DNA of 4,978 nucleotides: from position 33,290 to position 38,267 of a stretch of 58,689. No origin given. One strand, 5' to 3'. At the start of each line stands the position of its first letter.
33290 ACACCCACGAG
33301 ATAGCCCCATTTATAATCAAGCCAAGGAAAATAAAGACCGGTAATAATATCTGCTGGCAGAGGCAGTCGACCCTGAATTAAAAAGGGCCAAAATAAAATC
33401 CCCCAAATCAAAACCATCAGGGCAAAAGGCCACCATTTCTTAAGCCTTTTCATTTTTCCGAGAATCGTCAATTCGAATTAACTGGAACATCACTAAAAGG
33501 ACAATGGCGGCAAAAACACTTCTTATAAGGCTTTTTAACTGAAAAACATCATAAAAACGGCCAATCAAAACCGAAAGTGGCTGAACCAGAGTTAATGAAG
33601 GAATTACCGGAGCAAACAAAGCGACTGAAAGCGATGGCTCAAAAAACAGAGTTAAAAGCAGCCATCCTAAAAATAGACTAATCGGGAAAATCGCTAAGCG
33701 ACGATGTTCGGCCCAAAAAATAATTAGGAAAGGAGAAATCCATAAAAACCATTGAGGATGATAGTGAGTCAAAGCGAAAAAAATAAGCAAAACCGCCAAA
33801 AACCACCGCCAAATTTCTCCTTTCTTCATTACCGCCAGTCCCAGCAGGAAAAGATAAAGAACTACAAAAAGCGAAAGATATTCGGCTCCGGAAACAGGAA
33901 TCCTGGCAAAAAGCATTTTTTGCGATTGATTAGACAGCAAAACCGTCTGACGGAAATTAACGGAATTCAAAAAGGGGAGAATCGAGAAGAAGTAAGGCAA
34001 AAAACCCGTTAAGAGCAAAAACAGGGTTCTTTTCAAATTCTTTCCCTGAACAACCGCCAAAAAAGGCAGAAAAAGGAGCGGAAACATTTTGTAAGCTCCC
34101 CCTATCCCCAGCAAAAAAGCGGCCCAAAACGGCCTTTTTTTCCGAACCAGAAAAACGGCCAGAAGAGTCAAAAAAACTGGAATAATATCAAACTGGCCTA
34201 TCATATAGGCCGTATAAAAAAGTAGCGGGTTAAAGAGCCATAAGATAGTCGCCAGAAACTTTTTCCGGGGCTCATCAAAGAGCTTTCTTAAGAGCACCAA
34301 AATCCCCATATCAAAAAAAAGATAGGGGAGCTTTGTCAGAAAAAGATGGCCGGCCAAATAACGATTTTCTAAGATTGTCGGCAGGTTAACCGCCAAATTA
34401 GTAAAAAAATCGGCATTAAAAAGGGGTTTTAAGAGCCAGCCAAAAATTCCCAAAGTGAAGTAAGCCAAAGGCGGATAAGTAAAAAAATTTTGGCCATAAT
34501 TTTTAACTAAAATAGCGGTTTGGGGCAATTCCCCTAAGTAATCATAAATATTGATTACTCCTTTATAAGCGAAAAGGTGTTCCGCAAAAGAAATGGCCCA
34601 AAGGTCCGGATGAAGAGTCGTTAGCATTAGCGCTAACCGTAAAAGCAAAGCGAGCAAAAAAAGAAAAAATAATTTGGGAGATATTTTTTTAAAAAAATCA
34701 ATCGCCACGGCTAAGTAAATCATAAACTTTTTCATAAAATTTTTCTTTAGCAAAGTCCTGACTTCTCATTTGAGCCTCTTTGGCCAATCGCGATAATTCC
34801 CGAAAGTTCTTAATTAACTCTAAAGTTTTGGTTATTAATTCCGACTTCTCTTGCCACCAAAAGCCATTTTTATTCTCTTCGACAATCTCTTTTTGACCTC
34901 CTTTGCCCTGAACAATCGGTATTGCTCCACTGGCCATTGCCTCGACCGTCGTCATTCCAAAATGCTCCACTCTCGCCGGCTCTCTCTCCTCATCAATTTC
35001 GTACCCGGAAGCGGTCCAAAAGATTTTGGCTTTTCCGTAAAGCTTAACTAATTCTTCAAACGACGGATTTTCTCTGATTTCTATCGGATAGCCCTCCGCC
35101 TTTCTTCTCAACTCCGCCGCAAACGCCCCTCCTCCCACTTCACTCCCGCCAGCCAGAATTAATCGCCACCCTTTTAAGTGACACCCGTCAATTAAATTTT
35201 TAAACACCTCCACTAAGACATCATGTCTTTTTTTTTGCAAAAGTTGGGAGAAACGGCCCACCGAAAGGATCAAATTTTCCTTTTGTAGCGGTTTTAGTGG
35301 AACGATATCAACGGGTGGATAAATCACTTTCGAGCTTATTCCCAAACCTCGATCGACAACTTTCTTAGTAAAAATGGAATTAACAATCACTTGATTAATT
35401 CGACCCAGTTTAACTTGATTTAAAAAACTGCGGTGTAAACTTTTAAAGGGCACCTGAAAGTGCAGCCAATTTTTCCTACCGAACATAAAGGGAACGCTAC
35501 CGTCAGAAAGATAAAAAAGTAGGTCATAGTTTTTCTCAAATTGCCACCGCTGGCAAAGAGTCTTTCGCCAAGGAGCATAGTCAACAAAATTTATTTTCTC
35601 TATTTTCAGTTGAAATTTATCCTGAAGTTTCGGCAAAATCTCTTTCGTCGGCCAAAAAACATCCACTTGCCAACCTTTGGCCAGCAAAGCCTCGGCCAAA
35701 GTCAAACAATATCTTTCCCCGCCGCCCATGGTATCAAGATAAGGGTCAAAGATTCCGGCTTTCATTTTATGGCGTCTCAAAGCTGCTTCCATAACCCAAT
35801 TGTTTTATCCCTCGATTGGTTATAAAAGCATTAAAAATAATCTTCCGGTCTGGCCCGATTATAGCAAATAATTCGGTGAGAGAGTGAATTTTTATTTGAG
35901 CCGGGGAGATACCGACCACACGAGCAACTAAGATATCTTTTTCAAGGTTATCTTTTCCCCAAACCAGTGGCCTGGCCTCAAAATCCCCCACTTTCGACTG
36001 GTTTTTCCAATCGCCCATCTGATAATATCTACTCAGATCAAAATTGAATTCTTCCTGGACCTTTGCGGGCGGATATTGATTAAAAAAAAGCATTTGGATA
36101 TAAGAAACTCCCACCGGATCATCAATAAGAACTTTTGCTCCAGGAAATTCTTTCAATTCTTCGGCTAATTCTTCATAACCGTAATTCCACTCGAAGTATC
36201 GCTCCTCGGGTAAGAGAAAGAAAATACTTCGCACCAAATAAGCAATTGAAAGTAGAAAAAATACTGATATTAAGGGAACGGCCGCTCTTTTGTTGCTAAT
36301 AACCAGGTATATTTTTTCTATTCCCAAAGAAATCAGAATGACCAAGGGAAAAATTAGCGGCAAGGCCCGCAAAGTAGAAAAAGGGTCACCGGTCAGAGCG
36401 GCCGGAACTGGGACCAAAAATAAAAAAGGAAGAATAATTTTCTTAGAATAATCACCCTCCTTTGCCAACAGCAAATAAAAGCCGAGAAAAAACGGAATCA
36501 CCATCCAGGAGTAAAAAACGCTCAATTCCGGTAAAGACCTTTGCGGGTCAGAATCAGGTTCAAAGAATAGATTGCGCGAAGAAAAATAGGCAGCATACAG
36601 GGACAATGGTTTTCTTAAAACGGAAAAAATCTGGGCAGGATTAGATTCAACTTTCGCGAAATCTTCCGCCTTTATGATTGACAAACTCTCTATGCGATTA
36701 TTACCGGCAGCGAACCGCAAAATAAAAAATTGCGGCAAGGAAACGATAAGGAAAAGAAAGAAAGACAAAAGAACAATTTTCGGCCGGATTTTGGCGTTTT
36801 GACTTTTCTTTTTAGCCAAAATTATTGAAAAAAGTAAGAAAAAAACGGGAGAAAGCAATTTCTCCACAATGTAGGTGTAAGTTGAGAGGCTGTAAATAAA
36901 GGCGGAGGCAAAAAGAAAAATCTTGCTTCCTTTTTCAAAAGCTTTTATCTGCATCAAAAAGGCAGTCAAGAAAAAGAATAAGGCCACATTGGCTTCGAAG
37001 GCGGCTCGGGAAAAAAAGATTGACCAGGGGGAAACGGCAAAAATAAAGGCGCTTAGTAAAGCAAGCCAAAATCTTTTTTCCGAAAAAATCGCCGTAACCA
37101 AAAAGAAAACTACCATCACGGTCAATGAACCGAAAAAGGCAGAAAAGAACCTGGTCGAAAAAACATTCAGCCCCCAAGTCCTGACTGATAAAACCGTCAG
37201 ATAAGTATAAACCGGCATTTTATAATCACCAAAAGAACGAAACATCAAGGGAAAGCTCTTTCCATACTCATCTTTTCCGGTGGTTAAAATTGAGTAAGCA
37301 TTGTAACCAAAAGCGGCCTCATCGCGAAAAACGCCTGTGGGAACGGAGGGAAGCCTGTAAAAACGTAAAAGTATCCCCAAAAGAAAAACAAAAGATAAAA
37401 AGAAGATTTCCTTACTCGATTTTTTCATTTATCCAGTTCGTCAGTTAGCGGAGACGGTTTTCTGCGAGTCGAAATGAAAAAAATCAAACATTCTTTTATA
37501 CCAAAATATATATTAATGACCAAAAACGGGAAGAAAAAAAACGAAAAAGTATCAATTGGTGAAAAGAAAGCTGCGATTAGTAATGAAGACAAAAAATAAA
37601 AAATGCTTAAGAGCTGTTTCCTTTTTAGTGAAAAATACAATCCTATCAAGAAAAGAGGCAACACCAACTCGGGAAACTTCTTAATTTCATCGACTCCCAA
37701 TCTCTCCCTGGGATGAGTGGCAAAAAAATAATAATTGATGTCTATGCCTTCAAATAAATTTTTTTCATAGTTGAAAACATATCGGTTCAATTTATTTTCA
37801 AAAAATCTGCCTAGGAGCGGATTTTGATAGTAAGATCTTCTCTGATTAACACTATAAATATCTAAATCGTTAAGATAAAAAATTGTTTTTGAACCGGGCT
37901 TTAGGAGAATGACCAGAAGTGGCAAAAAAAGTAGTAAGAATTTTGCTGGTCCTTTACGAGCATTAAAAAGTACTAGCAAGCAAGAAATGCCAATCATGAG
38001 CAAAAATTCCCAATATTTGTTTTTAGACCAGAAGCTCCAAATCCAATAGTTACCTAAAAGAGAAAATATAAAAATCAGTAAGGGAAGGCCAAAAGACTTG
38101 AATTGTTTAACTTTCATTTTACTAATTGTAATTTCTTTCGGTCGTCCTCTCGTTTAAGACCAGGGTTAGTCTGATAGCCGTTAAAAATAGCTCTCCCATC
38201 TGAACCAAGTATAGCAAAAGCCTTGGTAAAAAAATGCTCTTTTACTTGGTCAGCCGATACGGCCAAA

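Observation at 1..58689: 58-kb one-strand glycosylation super-locus with 24 GT-C-like membrane proteins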

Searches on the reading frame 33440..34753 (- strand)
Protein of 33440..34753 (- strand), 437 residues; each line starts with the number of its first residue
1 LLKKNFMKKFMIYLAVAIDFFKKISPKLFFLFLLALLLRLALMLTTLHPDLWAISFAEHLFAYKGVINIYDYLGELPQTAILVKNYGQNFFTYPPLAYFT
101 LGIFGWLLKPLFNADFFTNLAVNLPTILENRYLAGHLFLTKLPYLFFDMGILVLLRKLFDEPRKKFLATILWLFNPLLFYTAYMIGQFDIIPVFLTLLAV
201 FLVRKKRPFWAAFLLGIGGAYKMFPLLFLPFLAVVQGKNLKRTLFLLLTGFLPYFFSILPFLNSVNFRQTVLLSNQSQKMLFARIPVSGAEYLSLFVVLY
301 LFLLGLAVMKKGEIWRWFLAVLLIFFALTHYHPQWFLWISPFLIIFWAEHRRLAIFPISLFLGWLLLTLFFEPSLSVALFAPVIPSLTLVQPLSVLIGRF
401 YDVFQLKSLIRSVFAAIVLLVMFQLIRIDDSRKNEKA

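Call 6: search_protein_families(library=pfam, proteins=[window:33440-34753:-], max_evalue=0.01)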
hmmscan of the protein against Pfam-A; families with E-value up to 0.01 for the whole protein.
window:33440-34753:- (437 aa): 1 family
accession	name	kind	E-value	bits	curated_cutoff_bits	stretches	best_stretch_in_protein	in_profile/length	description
PF09594.16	GT87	-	6.7e-10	39.5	25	1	91-308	1-209/237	Glycosyltransferase family 87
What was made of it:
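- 33440..34753 (-): g26, GT-C, GT87-like. GT87 at 39.5 bits against a gathering score of 25 (call 6).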

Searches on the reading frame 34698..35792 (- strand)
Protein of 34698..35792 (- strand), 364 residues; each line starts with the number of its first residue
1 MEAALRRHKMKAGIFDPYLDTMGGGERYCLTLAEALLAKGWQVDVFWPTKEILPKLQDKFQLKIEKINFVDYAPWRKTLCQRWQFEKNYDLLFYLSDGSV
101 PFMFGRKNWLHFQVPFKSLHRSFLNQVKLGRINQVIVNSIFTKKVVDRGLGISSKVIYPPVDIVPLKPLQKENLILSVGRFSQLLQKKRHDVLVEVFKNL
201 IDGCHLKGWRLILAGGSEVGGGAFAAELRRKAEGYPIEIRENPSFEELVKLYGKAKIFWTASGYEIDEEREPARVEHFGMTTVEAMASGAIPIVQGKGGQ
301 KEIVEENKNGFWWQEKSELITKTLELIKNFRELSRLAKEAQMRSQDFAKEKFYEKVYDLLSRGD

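Call 6: search_protein_families(library=pfam, proteins=[window:34698-35792:-], max_evalue=0.01)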
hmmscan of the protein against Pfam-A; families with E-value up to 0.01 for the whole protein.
window:34698-35792:- (364 aa): 5 families
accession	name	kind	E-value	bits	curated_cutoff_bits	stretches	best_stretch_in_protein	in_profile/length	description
PF00534.26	Glycos_transf_1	-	1.3e-18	67.6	26.4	1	170-340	13-169/172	Glycosyl transferases group 1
PF13692.12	Glyco_trans_1_4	-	6.4e-14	52.9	27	1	173-329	2-142/142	Glycosyl transferases group 1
PF13439.12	Glyco_transf_4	-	1.3e-10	42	28.5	1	22-163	1-168/170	Glycosyltransferase Family 4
PF13524.12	Glyco_trans_1_2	-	0.0021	18.4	25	1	233-344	27-129/144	Glycosyl transferase-like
PF20706.3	GT4-conflict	-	0.0034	16.9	26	0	168-307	193-323/385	Family 4 Glycosyltransferase in conflict systems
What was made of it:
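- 34698..35792 (-): g27, GT4 glycosyltransferase. Glycos_transf_1 at 67.6 bits and Glyco_transf_4 at 42 bits (call 6).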

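Call 51: search_protein_families(library=ncbifam, proteins=[window:34698-35792:-], max_evalue=1e-10)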
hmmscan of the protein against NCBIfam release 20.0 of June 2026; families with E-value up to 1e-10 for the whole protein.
window:34698-35792:- (364 aa): 0 families

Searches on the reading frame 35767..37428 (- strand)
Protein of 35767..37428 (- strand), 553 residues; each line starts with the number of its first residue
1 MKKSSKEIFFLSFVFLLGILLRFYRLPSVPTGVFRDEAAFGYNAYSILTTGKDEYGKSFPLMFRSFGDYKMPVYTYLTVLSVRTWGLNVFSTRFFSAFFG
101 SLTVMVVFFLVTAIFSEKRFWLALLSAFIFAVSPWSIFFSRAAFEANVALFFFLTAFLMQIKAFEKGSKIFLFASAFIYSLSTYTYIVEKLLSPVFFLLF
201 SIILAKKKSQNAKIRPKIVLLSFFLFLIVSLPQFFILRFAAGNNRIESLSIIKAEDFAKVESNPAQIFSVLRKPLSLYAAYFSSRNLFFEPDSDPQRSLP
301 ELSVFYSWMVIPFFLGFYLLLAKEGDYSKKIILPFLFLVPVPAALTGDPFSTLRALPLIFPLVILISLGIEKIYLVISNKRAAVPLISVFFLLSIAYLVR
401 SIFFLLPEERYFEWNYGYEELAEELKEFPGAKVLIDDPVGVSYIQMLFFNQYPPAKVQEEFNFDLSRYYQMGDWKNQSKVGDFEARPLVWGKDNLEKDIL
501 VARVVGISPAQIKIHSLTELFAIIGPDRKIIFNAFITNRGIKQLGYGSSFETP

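Call 6: search_protein_families(library=pfam, proteins=[window:35767-37428:-], max_evalue=0.01)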
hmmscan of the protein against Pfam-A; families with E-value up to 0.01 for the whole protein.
window:35767-37428:- (553 aa): 2 families
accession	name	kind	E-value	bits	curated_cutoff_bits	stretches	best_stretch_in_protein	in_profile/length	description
PF02366.24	PMT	-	4e-06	27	22.7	1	13-215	2-212/245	Dolichyl-phosphate-mannose-protein mannosyltransferase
PF13231.12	PMT_2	-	0.0017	19.1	26.1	1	72-231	4-155/160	Dolichyl-phosphate-mannose-protein mannosyltransferase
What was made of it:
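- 35767..37428 (-): g28, GT-C family F1. PMT at 27 bits (call 6).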

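Call 22: find_related_loci(query=A2, collection=genome_contigs, flank=10000)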
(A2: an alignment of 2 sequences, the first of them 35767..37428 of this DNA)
Query A2 (553 aa) in genome_contigs; peptide patterns used: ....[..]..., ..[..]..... (x = any residue, [..] = any of these).
598 stretches matched a pattern (row limit reached: there are more); 534 encode a relative of the query (tblastn E <= 1e-3); the best 80 are kept; 78 distinct loci.
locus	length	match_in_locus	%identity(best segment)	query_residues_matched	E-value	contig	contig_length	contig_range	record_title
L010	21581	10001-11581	38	1-541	9e-101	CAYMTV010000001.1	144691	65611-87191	MAG TPA_asm: uncultured Gammaproteobacteria bacterium isolate binchicken_co38_1053 genome assembly, contig: NODE_297_len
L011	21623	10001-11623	36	3-538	5e-100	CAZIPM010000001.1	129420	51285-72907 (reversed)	MAG TPA_asm: uncultured Gammaproteobacteria bacterium isolate SRP050083_co2_604 genome assembly, contig: NODE_30_length_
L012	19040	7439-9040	37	6-538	2e-94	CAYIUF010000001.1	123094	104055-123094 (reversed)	MAG TPA_asm: uncultured Gammaproteobacteria bacterium isolate ERP119705_co5_572 genome assembly, contig: NODE_71_length_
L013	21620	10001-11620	40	1-538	2e-94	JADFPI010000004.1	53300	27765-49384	MAG: Patescibacteria group bacterium isolate B72T1L10 B72T1L10_NODE492, whole genome shotgun sequence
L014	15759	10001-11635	38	14-552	2e-91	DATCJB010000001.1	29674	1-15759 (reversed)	MAG TPA_asm: Patescibacteria group bacterium isolate SMAG_U7874 k141_3214516, whole genome shotgun sequence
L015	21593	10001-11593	38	22-538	5e-89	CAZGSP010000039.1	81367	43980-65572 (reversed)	MAG TPA_asm: uncultured Pseudomonadales bacterium isolate binchicken_co169_192 genome assembly, contig: k99_510429, whol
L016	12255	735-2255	36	22-544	1e-88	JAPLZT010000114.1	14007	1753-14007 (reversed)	MAG: Candidatus Woesebacteria bacterium isolate LacPavin_0920_WC90_MAG_37_8 LacPavin_0920_WC90_scaffold_2130171, whole g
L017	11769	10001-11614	37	2-538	2e-88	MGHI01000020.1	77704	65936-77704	MAG: Candidatus Woesebacteria bacterium RIFCSPLOWO2_01_FULL_39_61 rifcsplowo2_01_scaffold_229, whole genome shotgun sequ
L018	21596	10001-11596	35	11-538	5e-88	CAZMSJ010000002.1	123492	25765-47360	MAG TPA_asm: uncultured Gammaproteobacteria bacterium isolate SRP298887_co1_344 genome assembly, contig: NODE_57_length_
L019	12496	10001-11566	36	20-538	1e-86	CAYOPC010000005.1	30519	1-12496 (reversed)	MAG TPA_asm: uncultured Gammaproteobacteria bacterium isolate SRP294416_co3_77 genome assembly, contig: NODE_1858_length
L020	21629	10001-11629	38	1-518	1e-85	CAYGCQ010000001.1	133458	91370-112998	MAG TPA_asm: uncultured Pseudomonadales bacterium isolate ERP113451_co1_16 genome assembly, contig: NODE_45_length_13345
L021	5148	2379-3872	38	3-494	2e-85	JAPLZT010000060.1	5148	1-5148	MAG: Candidatus Woesebacteria bacterium isolate LacPavin_0920_WC90_MAG_37_8 LacPavin_0920_WC90_scaffold_1309227, whole g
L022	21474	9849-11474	35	7-548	6e-84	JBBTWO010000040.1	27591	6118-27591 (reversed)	MAG: Patescibacteria group bacterium isolate H41-bin046_1 H41_bin046_1_000000000040, whole genome shotgun sequence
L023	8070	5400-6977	38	18-552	2e-83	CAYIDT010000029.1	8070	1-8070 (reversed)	MAG TPA_asm: uncultured Gammaproteobacteria bacterium isolate ERP119705_co1_249 genome assembly, contig: NODE_13558_leng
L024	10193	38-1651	35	3-538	4e-82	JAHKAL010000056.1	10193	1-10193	MAG: Patescibacteria group bacterium isolate Undefined_mixed_planktonic.mb.4 Undefined_mixed_pla.mb.4_k141_1051416, whol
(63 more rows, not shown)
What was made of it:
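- Tried and rejected: I used g28+g30 instead (call 22).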

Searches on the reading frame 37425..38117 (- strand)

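Call 6: search_protein_families(library=pfam, proteins=[window:37425-38117:-], max_evalue=0.01)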
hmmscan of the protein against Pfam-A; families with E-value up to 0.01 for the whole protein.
window:37425-38117:- (230 aa): 0 families

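Call 13: search_protein_families(library=pfam, proteins=[window:37425-38117:-], max_evalue=10)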
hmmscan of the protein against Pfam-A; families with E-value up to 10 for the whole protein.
window:37425-38117:- (230 aa): 1 family
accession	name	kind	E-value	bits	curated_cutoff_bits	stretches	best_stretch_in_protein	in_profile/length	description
PF09431.15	SPIN90_LRD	-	0.065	13.8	27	1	45-87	49-91/137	SPIN90/Ldb17, leucine-rich domain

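Call 14: search_protein_families(library=ncbifam, proteins=[window:37425-38117:-], max_evalue=1)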
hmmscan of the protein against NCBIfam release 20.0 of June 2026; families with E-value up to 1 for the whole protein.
window:37425-38117:- (230 aa): 0 families
